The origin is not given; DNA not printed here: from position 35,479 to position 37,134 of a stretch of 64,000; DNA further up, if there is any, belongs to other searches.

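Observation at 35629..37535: Alanine T-box riboswitch controlling a divergent, catalytic-domain-only AlaRS paralog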

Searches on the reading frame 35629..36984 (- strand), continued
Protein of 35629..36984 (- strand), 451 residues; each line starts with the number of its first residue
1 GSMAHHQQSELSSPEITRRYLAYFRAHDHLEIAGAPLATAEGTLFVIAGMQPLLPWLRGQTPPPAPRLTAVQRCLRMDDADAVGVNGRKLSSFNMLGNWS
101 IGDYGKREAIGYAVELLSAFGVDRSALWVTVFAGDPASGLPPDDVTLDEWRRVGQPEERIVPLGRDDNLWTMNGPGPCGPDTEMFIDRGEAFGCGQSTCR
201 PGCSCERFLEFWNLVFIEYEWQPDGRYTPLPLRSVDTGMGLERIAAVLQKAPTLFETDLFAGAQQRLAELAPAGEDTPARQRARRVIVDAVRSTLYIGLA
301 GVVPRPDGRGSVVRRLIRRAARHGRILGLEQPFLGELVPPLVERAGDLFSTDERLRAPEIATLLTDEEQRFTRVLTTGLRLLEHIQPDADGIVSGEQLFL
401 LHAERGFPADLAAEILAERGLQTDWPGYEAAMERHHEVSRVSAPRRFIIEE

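Call 13: find_encoding_contigs(protein=P0110, flank=10000, max_places=3)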
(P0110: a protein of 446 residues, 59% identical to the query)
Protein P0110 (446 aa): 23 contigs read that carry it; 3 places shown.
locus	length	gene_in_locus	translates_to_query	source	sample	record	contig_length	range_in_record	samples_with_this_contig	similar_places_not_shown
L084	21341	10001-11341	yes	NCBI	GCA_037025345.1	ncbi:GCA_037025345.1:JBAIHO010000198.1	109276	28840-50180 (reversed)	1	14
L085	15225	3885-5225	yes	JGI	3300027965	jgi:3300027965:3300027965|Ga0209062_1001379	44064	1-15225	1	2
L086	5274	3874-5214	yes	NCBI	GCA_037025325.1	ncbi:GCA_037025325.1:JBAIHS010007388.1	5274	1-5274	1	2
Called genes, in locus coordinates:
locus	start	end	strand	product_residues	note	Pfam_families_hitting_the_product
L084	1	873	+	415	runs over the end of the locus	PF00438:S-AdoMet_synt_N, PF02772:S-AdoMet_synt_M, PF02773:S-AdoMet_synt_C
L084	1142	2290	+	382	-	PF02771:Acyl-CoA_dh_N, PF02770:Acyl-CoA_dh_M, PF00441:Acyl-CoA_dh_1, PF08028:Acyl-CoA_dh_2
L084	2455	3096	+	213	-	PF06210:DUF1003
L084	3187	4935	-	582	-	-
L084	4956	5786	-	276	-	PF04542:Sigma70_r2, PF08281:Sigma70_r4_2, PF04545:Sigma70_r4 (weak)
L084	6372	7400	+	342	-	PF13177:DNA_pol3_delta2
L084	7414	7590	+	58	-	PF24113:DUF7387 (weak)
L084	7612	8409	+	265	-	PF00378:ECH_1, PF16113:ECH_2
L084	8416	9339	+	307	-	-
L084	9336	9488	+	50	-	-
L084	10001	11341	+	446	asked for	PF01411:tRNA-synt_2c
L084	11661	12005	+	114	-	-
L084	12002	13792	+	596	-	PF16697:Yop-YscD_cpl, PF00498:FHA, PF13367:PrsW-protease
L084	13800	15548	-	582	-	PF00501:AMP-binding, PF13193:AMP-binding_C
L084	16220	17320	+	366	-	PF00676:E1_dh, PF02775:TPP_enzyme_C, PF13292:DXP_synthase_N (weak)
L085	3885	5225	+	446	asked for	PF01411:tRNA-synt_2c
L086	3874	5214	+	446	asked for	PF01411:tRNA-synt_2c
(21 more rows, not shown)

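Call 40: search_protein_representatives(protein=window:35632-36984:-)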
Query: 451 residues. Proteins with E-value up to 0.001 (for the whole library): 12356; up to 1e-10: 6711; up to 1e-30: 2262. The best 150 are listed.
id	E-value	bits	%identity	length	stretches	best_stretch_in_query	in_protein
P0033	8.5e-188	641.1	68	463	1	11-447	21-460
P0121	6.0e-102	358.0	44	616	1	10-440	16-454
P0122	7.9e-100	351.1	45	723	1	36-445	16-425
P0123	3.0e-97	342.5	45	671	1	11-442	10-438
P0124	5.2e-97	341.8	43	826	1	13-440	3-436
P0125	1.8e-96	340.0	44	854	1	14-441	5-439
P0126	4.3e-96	338.7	44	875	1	13-440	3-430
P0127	1.7e-94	333.4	43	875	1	15-441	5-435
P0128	4.2e-94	332.2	43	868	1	13-444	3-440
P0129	5.2e-94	331.9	43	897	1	14-439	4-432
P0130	7.0e-93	328.1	44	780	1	13-439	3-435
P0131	4.7e-92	325.4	43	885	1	11-443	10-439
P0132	2.6e-91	323.0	42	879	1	14-443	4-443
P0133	2.7e-91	322.9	41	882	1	14-445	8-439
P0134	9.7e-91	321.1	41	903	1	14-441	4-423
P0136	2.2e-89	316.6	42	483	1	13-446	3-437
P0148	3.4e-86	306.1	40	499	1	9-447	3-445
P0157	2.0e-84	300.3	42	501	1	12-442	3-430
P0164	1.9e-83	297.0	40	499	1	12-440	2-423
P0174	5.1e-82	292.3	42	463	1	19-441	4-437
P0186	1.2e-80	287.8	38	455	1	11-433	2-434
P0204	8.0e-79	281.8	43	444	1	15-443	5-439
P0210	2.3e-78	280.3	36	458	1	14-447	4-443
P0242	5.6e-76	272.4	37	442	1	13-433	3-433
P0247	2.3e-75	270.4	38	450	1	15-447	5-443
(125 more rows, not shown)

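Call 41: list_cluster_members(proteins=[P0121, P0122, P0123, P0124, P0125, P0126, P0127, P0128, P0129, P0131])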
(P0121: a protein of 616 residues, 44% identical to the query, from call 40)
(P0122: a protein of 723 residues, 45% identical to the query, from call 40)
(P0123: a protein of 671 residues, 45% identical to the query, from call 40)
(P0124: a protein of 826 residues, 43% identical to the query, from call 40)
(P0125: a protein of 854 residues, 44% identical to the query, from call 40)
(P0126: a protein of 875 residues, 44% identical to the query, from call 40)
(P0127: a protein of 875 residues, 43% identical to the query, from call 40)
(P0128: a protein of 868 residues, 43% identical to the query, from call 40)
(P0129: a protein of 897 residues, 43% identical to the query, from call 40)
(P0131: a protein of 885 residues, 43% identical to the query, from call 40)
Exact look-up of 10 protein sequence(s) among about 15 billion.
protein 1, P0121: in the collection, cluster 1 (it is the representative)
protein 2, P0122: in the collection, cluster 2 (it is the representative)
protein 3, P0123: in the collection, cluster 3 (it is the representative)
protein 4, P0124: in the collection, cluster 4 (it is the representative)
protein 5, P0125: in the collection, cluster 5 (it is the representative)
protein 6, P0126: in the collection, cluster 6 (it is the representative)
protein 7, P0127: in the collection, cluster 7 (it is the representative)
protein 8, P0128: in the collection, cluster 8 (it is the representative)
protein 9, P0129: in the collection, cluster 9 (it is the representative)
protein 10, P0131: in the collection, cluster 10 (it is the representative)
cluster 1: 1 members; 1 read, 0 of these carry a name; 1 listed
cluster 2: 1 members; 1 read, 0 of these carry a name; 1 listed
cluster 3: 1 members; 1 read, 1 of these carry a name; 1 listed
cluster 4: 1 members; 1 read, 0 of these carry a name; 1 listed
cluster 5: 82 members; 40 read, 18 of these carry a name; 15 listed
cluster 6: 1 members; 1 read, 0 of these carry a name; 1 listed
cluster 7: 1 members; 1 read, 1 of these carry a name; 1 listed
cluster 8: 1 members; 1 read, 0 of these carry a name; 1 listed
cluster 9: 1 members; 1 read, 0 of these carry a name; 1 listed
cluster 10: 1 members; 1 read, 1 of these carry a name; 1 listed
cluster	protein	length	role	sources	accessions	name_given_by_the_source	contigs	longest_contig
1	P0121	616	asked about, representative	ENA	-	-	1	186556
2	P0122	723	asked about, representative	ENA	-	-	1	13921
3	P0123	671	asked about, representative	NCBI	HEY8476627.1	MAG TPA: alanine--tRNA ligase, partial [Chloroflexota bacterium]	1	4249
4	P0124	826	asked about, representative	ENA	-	-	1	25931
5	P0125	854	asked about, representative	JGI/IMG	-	alanyl-tRNA synthetase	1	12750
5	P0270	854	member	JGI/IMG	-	alanyl-tRNA synthetase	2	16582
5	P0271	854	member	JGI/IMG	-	alanyl-tRNA synthetase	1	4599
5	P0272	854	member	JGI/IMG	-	alanyl-tRNA synthetase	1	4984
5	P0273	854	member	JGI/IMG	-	alanyl-tRNA synthetase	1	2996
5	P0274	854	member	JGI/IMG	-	alanyl-tRNA synthetase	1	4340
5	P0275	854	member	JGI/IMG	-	alanyl-tRNA synthetase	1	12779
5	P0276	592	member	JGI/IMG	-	alanyl-tRNA synthetase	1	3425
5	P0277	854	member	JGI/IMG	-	alanyl-tRNA synthetase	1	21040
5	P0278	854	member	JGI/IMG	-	alanyl-tRNA synthetase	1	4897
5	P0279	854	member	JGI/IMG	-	alanyl-tRNA synthetase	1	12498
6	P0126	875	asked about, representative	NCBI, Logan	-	-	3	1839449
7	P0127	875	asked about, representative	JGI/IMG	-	alanyl-tRNA synthetase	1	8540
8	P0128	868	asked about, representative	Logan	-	-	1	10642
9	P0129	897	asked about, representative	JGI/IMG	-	-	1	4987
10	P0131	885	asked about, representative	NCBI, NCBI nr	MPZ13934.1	MAG: alanine--tRNA ligase [Chloroflexi bacterium] | alanine--tRNA ligase [Chloroflexota bacterium]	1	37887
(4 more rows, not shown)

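Call 46: find_encoding_contigs(protein=P0126, flank=4000, max_places=3)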
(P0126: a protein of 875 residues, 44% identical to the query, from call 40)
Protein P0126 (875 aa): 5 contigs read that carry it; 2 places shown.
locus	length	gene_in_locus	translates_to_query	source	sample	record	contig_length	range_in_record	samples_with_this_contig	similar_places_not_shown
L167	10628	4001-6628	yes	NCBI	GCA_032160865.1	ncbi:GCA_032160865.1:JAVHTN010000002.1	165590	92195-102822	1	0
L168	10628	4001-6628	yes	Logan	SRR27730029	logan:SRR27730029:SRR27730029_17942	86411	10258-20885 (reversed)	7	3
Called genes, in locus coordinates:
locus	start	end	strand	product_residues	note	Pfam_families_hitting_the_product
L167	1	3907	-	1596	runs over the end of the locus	PF13620:CarboxypepD_reg (weak), PF13715:CarbopepD_reg_2 (weak), PF01835:MG2, PF07703:A2M_BRD, PF00207:A2M, PF07678:TED_complement, PF17973:bMG10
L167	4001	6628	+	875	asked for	PF01411:tRNA-synt_2c, PF07973:tRNA_SAD, PF02272:DHHA1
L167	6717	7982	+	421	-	PF01306:LacY_symp, PF07690:MFS_1, PF12832:MFS_1_like, PF03825:Nuc_H_symport, PF07690:MFS_1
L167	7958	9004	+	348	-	PF01408:GFO_IDH_MocA, PF22725:GFO_IDH_MocA_C3, PF02894:GFO_IDH_MocA_C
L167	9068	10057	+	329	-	PF01370:Epimerase, PF13460:NAD_binding_10, PF16363:GDP_Man_Dehyd (faint), PF08338:DUF1731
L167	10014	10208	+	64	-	-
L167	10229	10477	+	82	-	PF00072:Response_reg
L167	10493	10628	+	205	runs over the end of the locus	-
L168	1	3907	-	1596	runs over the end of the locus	PF13620:CarboxypepD_reg (weak), PF13715:CarbopepD_reg_2 (weak), PF01835:MG2, PF07703:A2M_BRD, PF00207:A2M, PF07678:TED_complement, PF17973:bMG10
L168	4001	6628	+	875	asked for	PF01411:tRNA-synt_2c, PF07973:tRNA_SAD, PF02272:DHHA1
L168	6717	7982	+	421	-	PF01306:LacY_symp, PF07690:MFS_1, PF12832:MFS_1_like, PF03825:Nuc_H_symport, PF07690:MFS_1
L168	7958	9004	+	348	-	PF01408:GFO_IDH_MocA, PF22725:GFO_IDH_MocA_C3, PF02894:GFO_IDH_MocA_C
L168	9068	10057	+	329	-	PF01370:Epimerase, PF13460:NAD_binding_10, PF16363:GDP_Man_Dehyd (faint), PF08338:DUF1731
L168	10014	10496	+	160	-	PF00072:Response_reg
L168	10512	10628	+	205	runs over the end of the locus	-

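Call 47: find_encoding_contigs(protein=P0121, flank=4000, max_places=2)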
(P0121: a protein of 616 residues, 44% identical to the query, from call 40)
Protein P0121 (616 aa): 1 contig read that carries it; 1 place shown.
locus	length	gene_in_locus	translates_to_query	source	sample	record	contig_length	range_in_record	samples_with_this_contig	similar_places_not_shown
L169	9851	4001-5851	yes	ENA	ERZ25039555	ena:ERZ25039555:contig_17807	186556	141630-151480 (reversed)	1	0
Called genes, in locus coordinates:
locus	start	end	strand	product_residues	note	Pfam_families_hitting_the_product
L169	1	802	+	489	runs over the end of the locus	PF01336:tRNA_anti-codon, PF00152:tRNA-synt_2, PF02938:GAD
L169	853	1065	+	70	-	PF00152:tRNA-synt_2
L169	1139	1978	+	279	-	-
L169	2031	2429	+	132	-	-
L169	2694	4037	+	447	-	PF03054:tRNA_Me_trans, PF20259:tRNA_Me_trans_M, PF20258:tRNA_Me_trans_C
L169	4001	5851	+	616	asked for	PF01411:tRNA-synt_2c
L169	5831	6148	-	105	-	-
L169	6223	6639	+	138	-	PF02272:DHHA1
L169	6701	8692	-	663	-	PF00932:LTD, PF17803:Cadherin_4, PF17892:Cadherin_5, PF17963:Big_9, PF17803:Cadherin_4, PF17892:Cadherin_5, PF17963:Big_9, PF17803:Cadherin_4, +3 more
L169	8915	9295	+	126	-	PF03652:RuvX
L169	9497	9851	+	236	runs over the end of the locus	PF02618:YceG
